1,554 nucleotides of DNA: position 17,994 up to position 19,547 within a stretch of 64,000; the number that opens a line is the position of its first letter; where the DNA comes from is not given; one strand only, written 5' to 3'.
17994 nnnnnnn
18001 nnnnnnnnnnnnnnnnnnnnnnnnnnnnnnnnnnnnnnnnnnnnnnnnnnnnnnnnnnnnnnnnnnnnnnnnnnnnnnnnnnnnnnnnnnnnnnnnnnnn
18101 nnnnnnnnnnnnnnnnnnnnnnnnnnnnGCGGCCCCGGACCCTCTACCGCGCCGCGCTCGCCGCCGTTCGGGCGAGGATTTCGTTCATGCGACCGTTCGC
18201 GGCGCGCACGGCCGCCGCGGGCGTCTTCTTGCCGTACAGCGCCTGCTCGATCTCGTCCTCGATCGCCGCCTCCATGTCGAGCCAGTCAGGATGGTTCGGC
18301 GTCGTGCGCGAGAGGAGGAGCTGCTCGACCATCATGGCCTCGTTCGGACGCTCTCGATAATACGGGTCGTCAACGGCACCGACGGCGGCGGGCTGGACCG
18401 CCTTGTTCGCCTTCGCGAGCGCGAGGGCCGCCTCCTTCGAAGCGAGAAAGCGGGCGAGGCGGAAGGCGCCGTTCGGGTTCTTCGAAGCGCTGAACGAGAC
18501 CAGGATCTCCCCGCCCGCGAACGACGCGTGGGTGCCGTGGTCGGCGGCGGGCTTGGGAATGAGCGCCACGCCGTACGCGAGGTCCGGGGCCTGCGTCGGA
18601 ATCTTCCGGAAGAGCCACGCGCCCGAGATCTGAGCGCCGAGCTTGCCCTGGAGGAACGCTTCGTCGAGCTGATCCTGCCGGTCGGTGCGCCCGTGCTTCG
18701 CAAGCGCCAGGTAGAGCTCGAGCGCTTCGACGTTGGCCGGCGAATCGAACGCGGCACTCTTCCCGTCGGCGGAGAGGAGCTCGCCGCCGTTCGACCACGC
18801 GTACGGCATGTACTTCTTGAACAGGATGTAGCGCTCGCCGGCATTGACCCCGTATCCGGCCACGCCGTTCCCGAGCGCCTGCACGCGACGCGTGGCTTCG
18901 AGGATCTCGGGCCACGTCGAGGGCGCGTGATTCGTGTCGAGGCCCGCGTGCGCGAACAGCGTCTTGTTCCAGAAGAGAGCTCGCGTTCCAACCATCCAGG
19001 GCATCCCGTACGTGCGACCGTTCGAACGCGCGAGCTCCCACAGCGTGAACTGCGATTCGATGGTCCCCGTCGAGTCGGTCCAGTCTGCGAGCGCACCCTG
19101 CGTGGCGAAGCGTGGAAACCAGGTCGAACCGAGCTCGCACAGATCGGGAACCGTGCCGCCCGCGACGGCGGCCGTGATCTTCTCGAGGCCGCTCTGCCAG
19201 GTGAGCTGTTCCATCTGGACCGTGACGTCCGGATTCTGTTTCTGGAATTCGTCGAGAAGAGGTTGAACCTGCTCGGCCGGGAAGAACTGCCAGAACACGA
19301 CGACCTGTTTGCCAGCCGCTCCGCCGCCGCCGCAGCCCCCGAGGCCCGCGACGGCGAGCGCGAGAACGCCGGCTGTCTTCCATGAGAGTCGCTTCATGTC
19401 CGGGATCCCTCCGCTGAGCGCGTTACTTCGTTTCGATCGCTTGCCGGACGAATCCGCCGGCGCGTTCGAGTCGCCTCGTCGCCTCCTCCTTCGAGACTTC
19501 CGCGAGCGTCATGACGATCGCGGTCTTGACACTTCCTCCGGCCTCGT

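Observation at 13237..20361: Anhydro-MurNAc recycling operon built around an ABC importer and a SpoIID-like lytic enzyme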

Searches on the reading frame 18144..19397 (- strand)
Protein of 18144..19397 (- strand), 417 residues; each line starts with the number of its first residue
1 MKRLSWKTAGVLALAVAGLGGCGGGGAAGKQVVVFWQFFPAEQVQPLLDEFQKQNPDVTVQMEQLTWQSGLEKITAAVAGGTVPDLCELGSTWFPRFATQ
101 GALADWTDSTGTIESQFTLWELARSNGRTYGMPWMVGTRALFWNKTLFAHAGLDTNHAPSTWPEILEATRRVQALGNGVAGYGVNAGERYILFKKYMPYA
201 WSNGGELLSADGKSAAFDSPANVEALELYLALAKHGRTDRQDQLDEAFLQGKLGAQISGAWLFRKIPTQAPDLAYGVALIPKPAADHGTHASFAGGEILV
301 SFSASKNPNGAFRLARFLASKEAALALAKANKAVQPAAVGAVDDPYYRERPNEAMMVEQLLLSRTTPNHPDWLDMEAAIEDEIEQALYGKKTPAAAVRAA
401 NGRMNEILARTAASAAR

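Call 3: search_protein_families(library=pfam, proteins=[window:18144-19397:-], max_evalue=0.01)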
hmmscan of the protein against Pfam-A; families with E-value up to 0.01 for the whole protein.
window:18144-19397:- (417 aa): 2 families
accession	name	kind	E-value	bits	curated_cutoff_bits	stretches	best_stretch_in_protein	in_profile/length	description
PF01547.30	SBP_bac_1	-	2.3e-40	139.9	26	1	43-324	9-306/307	Bacterial extracellular solute-binding protein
PF13416.11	SBP_bac_8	-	2.7e-32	113.1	27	1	48-347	3-271/279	Bacterial extracellular solute-binding protein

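Call 4: search_protein_families(library=ncbifam, proteins=[window:18144-19397:-], max_evalue=0.01)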
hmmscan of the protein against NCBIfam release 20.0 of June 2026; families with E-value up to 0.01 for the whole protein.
window:18144-19397:- (417 aa): 5 families
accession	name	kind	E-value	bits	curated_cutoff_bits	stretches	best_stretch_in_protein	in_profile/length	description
NF053763.1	ABCarbgalBndGanS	equivalog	6.8e-16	58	700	2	244-405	255-412/420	galactooligosaccharide ABC transporter substrate-binding protein GanS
NF008211.0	PRK10974.1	equivalog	1.1e-14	53.9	411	1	125-413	134-436/439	sn-glycerol-3-phosphate ABC transporter substrate-binding protein UgpB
NF007011.0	PRK09474.1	equivalog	5.3e-12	45.3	291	1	71-405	70-395/396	maltose/maltodextrin ABC transporter substrate-binding protein MalE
TIGR03850.1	bind_CPR_0540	equivalog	2.4e-10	39.6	299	1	125-338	147-364/437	carbohydrate ABC transporter substrate-binding protein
TIGR03851.1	chitin_NgcE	equivalog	1.8e-09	37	399.65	1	121-334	145-367/450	N-acetylglucosamine/diacetylchitobiose ABC transporter substrate-binding protein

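Call 9: find_homologous_proteins(query=window:18144-19397:-, max_evalue=1e-20)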
Query window:18144-19397:- (417 aa): 498 proteins with E <= 1e-20 among 8000 candidates; the best 120 are listed.
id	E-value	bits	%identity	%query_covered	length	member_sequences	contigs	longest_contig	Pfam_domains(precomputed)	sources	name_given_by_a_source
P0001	2.0e-253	859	99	92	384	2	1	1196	PF13416.12,PF01547.31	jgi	jgi:multiple sugar transport system substrate-binding protein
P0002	5.2e-228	775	86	93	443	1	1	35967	PF13416.12,PF01547.31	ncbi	-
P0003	4.6e-196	670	72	98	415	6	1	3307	PF13416.12,PF01547.31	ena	-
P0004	9.0e-192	656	72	91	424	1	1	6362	PF13416.12,PF01547.31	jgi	jgi:multiple sugar transport system substrate-binding protein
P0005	2.0e-191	655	72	91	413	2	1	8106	PF13416.12,PF01547.31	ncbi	-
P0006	8.0e-191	653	70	93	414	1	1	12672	PF13416.12,PF01547.31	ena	-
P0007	8.7e-191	653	71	93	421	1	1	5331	PF13416.12,PF01547.31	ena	-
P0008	1.0e-190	652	70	93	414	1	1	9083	PF13416.12,PF01547.31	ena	-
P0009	1.2e-190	652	70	91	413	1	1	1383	PF13416.12,PF01547.31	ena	-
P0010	3.1e-190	651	70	92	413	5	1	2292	PF13416.12,PF01547.31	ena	-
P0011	6.1e-190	650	71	92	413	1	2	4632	PF13416.12,PF01547.31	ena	-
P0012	1.1e-189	649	72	93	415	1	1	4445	PF13416.12,PF01547.31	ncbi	-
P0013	1.6e-189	649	72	90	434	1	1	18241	PF13416.12,PF01547.31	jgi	jgi:multiple sugar transport system substrate-binding protein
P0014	1.1e-188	646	72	91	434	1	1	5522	PF13416.12,PF01547.31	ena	-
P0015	4.1e-188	644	72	91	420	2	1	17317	PF13416.12,PF01547.31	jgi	jgi:multiple sugar transport system substrate-binding protein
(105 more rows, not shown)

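Call 11: find_related_loci(query=A1, collection=genome_contigs, flank=10000)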
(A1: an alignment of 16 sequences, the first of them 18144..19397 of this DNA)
Query A1 (417 aa) in genome_contigs; peptide patterns used: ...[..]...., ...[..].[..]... (x = any residue, [..] = any of these).
189 stretches matched a pattern; 112 encode a relative of the query (tblastn E <= 1e-3); the best 80 are kept; 80 distinct loci.
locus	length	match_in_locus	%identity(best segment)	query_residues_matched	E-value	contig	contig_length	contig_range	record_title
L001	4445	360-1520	72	21-407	0e+0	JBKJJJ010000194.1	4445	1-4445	MAG: Candidatus Eisenbacteria bacterium isolate ant_bin.20 S1Ck117_1177377_flag_1_multi_9.9515_len_4445, whole genome sh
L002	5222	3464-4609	72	30-412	0e+0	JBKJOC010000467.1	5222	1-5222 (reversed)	MAG: Candidatus Eisenbacteria bacterium isolate ant_bin.394 k117_2927683, whole genome shotgun sequence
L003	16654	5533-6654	68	21-392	8e-175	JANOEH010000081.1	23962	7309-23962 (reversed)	MAG: Candidatus Eisenbacteria bacterium isolate SOY_65_metabat_360 SOY_65_k141_1362679, whole genome shotgun sequence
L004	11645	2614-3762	65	11-390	4e-174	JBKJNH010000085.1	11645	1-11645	MAG: Candidatus Eisenbacteria bacterium isolate ant_bin.365 S1Ck117_5724124_flag_0_multi_7.9939_len_11645, whole genome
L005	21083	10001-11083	68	30-390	1e-171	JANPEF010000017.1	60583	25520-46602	MAG: Candidatus Eisenbacteria bacterium isolate VAR_78_metabat_282 VAR_78_k141_4325321, whole genome shotgun sequence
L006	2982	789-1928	61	31-410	1e-159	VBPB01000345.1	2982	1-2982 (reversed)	MAG: Candidatus Eisenbacteria bacterium isolate WS_11 14_1009_16_40cm_scaffold_167921, whole genome shotgun sequence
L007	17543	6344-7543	58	12-410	8e-152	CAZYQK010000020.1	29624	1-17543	MAG TPA_asm: uncultured bacterium isolate SRP119689_co1_84 genome assembly, contig: NODE_1938_length_29624_cov_7.026954,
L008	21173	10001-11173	57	22-415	2e-150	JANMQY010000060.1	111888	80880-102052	MAG: Candidatus Eisenbacteria bacterium isolate OTE_51_metabat_109 OTE_51_k141_3304981, whole genome shotgun sequence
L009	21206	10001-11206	58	6-410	7e-150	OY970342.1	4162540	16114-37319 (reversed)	MAG: Candidatus Eisenbacteria bacterium isolate MFD02242.bin.c.1 genome assembly, chromosome: 1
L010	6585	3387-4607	55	1-416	1e-150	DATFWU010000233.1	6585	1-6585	MAG TPA_asm: Candidatus Eisenbacteria bacterium isolate SMAG_U9499 k141_6385915, whole genome shotgun sequence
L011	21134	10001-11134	58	33-410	3e-149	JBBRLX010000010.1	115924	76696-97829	MAG: Candidatus Eisenbacteria bacterium isolate La1_maxbin2.300 LA1C_X2.300_k141_2077729L_115924_cov_44.3683, whole geno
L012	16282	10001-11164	57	22-410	6e-149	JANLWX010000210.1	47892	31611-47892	MAG: Candidatus Eisenbacteria bacterium isolate OTE_20_metabat_201 OTE_20_k141_1180521, whole genome shotgun sequence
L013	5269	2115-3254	58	31-410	1e-150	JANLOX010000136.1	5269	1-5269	MAG: Candidatus Eisenbacteria bacterium isolate OTE_38_metabat_510 OTE_38_k141_219818, whole genome shotgun sequence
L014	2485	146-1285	58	31-410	6e-158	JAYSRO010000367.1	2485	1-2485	MAG: Candidatus Eisenbacteria bacterium isolate GFS_11975 GFS_11975_366, whole genome shotgun sequence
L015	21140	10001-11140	58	31-410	2e-147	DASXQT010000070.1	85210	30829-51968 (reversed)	MAG TPA_asm: Candidatus Eisenbacteria bacterium isolate SMAG_U4620 k141_1644129, whole genome shotgun sequence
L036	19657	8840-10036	48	8-410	4e-130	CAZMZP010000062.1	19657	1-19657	MAG TPA_asm: uncultured bacterium isolate ERP119294_co2_527 genome assembly, contig: k141_2458560, whole genome shotgun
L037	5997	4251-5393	49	30-410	5e-130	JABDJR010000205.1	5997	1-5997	MAG: Candidatus Eisenbacteria bacterium isolate SS_bin_28 k127_2838771, whole genome shotgun sequence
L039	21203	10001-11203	50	11-410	1e-128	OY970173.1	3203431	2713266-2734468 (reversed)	MAG: Candidatus Latescibacteria bacterium isolate MFD02242.bin.1.32 genome assembly, chromosome: 1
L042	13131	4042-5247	47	7-410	7e-125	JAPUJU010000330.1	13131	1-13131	MAG: bacterium isolate KW1-S15_115 KW1-S15_115_cg330, whole genome shotgun sequence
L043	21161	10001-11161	50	2-393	3e-124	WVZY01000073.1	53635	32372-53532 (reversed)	MAG: Candidatus Latescibacterota bacterium isolate CS4-C107 C_merged_R1_(paired)_contig_2983, whole genome shotgun seque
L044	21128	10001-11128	49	33-410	1e-123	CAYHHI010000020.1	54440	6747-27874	MAG TPA_asm: uncultured bacterium isolate ERP119294_co4_75 genome assembly, contig: NODE_441_length_54440_cov_7.818976,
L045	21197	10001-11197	48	22-417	1e-123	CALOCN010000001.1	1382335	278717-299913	MAG: Candidatus Eiseniibacteriota bacterium isolate LOGT_bin.0075 genome assembly, contig: contig_1932, whole genome sho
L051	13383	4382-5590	48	11-412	4e-121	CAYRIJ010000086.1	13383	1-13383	MAG TPA_asm: uncultured bacterium isolate binchicken_co224_236 genome assembly, contig: NODE_4539_length_13383_cov_6.395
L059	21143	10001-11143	48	32-412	7e-118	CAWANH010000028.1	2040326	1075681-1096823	MAG: Candidatus Eisenbacteria bacterium isolate MFD02923.bin.2.9 genome assembly, contig: contig_5608, whole genome shot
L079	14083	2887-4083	42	17-416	1e-111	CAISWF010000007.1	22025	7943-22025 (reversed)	MAG: Candidatus Omnitrophica bacterium isolate E3_bin-509 genome assembly, contig: bin-509:007/171, whole genome shotgun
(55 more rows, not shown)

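Call 14: find_encoding_contigs(protein=window:18144-19397:-, flank=10000, max_places=3)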
Protein window:18144-19397:- (417 aa): 2 contigs read that carry it; 2 places shown.
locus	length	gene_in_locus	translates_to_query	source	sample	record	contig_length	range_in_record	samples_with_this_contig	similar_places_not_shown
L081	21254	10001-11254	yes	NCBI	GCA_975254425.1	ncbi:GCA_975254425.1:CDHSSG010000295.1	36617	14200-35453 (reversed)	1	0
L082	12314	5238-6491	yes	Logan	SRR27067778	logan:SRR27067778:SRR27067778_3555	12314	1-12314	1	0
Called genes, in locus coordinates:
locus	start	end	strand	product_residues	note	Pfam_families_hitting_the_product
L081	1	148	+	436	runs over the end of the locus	?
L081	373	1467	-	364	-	PF04955:HupE_UreJ, PF13795:HupE_UreJ_2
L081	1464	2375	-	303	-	PF10670:DUF4198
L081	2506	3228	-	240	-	-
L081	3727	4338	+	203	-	PF03734:YkuD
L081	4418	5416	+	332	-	PF00158:Sigma54_activat, PF14532:Sigma54_activ_2, PF07728:AAA_5 (weak), PF25601:AAA_lid_14, PF18024:HTH_50 (weak), PF02954:HTH_8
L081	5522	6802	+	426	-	PF01411:tRNA-synt_2c (weak), PF07973:tRNA_SAD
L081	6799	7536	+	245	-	PF00977:His_biosynth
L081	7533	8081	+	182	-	-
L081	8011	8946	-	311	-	PF01149:Fapy_DNA_glyco, PF06831:H2TH, PF06827:zf-FPG_IleRS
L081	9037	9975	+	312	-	PF13580:SIS_2 (weak), PF22198:GKRP_SIS_2 (weak), PF22645:GKRP_SIS_N, PF01380:SIS (weak)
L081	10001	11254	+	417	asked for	PF01547:SBP_bac_1, PF13416:SBP_bac_8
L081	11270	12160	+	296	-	PF00528:BPD_transp_1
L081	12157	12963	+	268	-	PF00528:BPD_transp_1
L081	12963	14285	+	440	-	PF03702:AnmK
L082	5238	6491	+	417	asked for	PF01547:SBP_bac_1, PF13416:SBP_bac_8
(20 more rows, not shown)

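Call 16: search_solved_structures(query=A1, max_evalue=0.00001)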
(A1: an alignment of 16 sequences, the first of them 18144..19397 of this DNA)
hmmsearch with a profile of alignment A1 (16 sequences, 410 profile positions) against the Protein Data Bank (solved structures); distinct sequences matched with E-value up to 0.00001: 536 (the best 60 are shown).
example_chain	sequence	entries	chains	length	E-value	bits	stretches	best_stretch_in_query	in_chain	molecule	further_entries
5ci5_A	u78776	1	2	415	1e-53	185.9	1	39-406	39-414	Extracellular solute-binding protein family 1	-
7x0i_A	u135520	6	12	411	1.6e-46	162.2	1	36-406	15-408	CbpB | CpbB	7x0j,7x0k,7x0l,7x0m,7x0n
5ysb_A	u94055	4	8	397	3.5e-44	154.5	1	38-406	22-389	Lin1841 protein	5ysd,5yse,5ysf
3uor_A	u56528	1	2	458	1.1e-39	139.6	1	18-407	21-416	ABC transporter sugar binding protein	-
9xf5_A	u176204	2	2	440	1.8e-39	139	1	28-406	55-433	ABC transporter substrate-binding protein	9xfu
4r9f_A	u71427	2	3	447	2.1e-39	138.7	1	6-404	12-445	MBP1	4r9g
5f7v_A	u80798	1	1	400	5.1e-38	134.2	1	19-404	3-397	Lmo0181 protein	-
4qrz_A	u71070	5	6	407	2e-37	132.2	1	43-401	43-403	ABC-TYPE SUGAR TRANSPORTER | ABC transporter, substrate binding protein (Sugar)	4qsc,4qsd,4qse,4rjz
7bvt_A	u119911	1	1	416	2.1e-37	132.2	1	28-405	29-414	Hypothetical sugar ABC-transporter sugar binding protein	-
8art_A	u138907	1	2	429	1.4e-30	109.7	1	5-404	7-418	Putative secreted maltose-binding protein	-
7c71_A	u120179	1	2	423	2.5e-30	108.8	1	36-375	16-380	Sugar ABC transporter, periplasmic sugar-binding protein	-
7c63_A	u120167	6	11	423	3.5e-30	108.4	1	36-375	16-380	Sugar ABC transporter, periplasmic sugar-binding protein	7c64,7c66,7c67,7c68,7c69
7c6f_A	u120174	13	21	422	1.3e-29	106.4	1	36-375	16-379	Sugar ABC transporter, periplasmic sugar-binding protein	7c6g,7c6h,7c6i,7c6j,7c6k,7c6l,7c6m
7c6z_A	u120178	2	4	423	3e-28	102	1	36-375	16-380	Sugar ABC transporter, periplasmic sugar-binding protein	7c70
7c6x_A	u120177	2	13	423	3.1e-28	102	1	36-375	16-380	Sugar ABC transporter, periplasmic sugar-binding protein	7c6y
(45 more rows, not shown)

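Call 17: search_protein_families(library=pfam, proteins=[L051:3111-4364:+, L037:2933-4168:+, L045:8707-9948:+, L059:11190-12170:+, L015:13288-14610:+, L015:14556-15428:+, L045:12562-13323:+, L045:13372-14370:+], max_evalue=0.001)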
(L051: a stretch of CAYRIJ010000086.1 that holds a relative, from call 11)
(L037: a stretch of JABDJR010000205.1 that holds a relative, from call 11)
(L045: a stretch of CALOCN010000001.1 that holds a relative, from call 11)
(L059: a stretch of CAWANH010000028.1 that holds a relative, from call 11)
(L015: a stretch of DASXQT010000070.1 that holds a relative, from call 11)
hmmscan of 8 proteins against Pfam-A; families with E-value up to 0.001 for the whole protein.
L051:3111-4364:+ (417 aa): 2 families
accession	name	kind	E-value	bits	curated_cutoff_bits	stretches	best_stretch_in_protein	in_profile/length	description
PF01979.26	Amidohydro_1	-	5.8e-44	151.2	25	1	61-407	1-343/345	Amidohydrolase family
PF07969.17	Amidohydro_3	-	1.1e-14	55.3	29.7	1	175-391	214-450/472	Amidohydrolase family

L037:2933-4168:+ (411 aa): 2 families
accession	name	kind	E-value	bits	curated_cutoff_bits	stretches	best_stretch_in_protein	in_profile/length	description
PF01979.26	Amidohydro_1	-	2.3e-44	152.5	25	1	60-407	1-335/345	Amidohydrolase family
PF07969.17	Amidohydro_3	-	8.9e-14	52.2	29.7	1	186-389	227-449/472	Amidohydrolase family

L045:8707-9948:+ (413 aa): 2 families
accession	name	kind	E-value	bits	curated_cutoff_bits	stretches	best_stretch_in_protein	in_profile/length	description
PF01979.26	Amidohydro_1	-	1.6e-40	139.9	25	1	61-409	1-345/345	Amidohydrolase family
PF07969.17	Amidohydro_3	-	1.2e-10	41.9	29.7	1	185-389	225-448/472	Amidohydrolase family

L059:11190-12170:+ (326 aa): 1 family
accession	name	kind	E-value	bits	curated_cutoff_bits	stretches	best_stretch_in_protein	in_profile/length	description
PF00248.27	Aldo_ket_red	-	1.5e-81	274.2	24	1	16-307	2-289/291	Aldo/keto reductase family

L015:13288-14610:+ (440 aa): 0 families

L015:14556-15428:+ (290 aa): 1 family
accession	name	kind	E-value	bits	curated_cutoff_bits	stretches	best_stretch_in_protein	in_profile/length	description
PF11185.13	DUF2971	-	1.2e-05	27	22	1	157-227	1-89/89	Protein of unknown function (DUF2971)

L045:12562-13323:+ (253 aa): 0 families

L045:13372-14370:+ (332 aa): 0 families

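Call 26: search_protein_families(library=pfam, proteins=[L043:4720-8889:+, L044:4346-8794:+, L042:9389-11179:+, L043:15670-17502:+, L036:14418-15464:+, L039:6408-8978:+], max_evalue=0.001)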
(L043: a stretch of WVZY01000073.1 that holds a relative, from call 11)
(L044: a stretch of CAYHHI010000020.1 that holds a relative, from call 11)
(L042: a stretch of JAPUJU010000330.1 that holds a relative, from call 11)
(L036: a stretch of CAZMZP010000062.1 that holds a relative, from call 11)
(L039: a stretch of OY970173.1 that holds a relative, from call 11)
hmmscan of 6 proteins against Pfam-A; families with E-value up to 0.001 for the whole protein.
L043:4720-8889:+ (1389 aa): 3 families
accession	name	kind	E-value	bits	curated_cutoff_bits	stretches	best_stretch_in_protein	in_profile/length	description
PF01364.23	Peptidase_C25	-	7.4e-54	183.8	23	1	652-1075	2-373/374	Peptidase family C25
PF08126.16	Propeptide_C25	-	1.9e-06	27.6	22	1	70-207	44-181/205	Propeptide_C25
PF13860.13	FlgD_ig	-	3e-05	24.4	27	1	1318-1373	23-76/79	FlgD Ig-like domain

L044:4346-8794:+ (1482 aa): 3 families
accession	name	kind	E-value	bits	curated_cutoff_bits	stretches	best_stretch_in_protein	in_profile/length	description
PF01364.23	Peptidase_C25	-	1.5e-58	199.3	23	1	659-1074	1-373/374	Peptidase family C25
PF08126.16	Propeptide_C25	-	6.6e-16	58.5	22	1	88-260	32-198/205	Propeptide_C25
PF13860.13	FlgD_ig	-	1.8e-09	37.8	27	1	1407-1465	16-75/79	FlgD Ig-like domain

L042:9389-11179:+ (596 aa): 1 family
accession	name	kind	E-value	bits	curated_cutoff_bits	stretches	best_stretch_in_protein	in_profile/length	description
PF00933.27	Glyco_hydro_3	-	1.8e-66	225.2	27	1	34-311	17-285/316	Glycosyl hydrolase family 3 N terminal domain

L043:15670-17502:+ (610 aa): 1 family
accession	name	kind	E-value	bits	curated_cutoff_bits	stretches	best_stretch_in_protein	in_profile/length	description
PF00933.27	Glyco_hydro_3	-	3.7e-55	188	27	1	44-347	19-301/316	Glycosyl hydrolase family 3 N terminal domain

L036:14418-15464:+ (348 aa): 1 family
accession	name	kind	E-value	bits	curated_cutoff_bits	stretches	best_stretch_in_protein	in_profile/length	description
PF00933.27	Glyco_hydro_3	-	7.5e-77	259.3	27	1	18-340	1-315/316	Glycosyl hydrolase family 3 N terminal domain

L039:6408-8978:+ (856 aa): 2 families
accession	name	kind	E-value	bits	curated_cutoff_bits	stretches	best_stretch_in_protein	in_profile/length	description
PF01364.23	Peptidase_C25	-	2.1e-51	175.8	23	1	117-542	2-373/374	Peptidase family C25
PF13860.13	FlgD_ig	-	4.3e-06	27.1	27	1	780-837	18-73/79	FlgD Ig-like domain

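Call 38: predict_structure(alignment_id=A1)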
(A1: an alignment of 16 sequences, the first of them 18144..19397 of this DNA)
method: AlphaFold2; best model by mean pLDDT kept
length: 417 residues; sequences in the alignment: 16
mean_pLDDT: 91.7   pTM: 0.88
mean pLDDT of the five models: 91.7, 91.5, 91.2, 87.2, 83.2
residues with pLDDT >= 90: 363; 70-90: 26; 50-70: 2; < 50: 26
segments of 3 or more residues with pLDDT < 50: 1-26
pLDDT, mean of each block of 10 residues (from residue 1): 38 42 52 97 98 97 93 96 97 93 96 92 94 96 98 97 98 97 87 94 96 96 98 94 96 97 96 98 97 95 96 98 96 94 93 95 91 94 96 99 98 87
secondary structure, 60 per line:
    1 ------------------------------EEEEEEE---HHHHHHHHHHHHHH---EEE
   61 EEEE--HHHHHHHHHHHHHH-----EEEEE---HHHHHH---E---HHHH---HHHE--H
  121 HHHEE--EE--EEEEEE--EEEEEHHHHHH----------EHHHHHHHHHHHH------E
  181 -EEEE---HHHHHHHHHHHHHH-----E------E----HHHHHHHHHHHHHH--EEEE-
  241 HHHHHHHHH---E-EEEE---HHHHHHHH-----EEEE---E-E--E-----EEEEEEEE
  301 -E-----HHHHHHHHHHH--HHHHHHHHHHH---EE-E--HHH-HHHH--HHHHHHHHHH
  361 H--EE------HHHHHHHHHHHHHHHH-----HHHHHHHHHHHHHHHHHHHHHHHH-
elements in order: E31-37 H41-54 E58-64 H67-80 E86-90 H94-99 H107-110 H120-123 E132-137 E140-144 H145-150 H162-173 E182-185 H189-202 H220-233 E236-239 H241-249 E255-258 H262-269 E275-278 E293-300 H308-318 H321-331 H345-348 H351-361 H372-387 H393-416
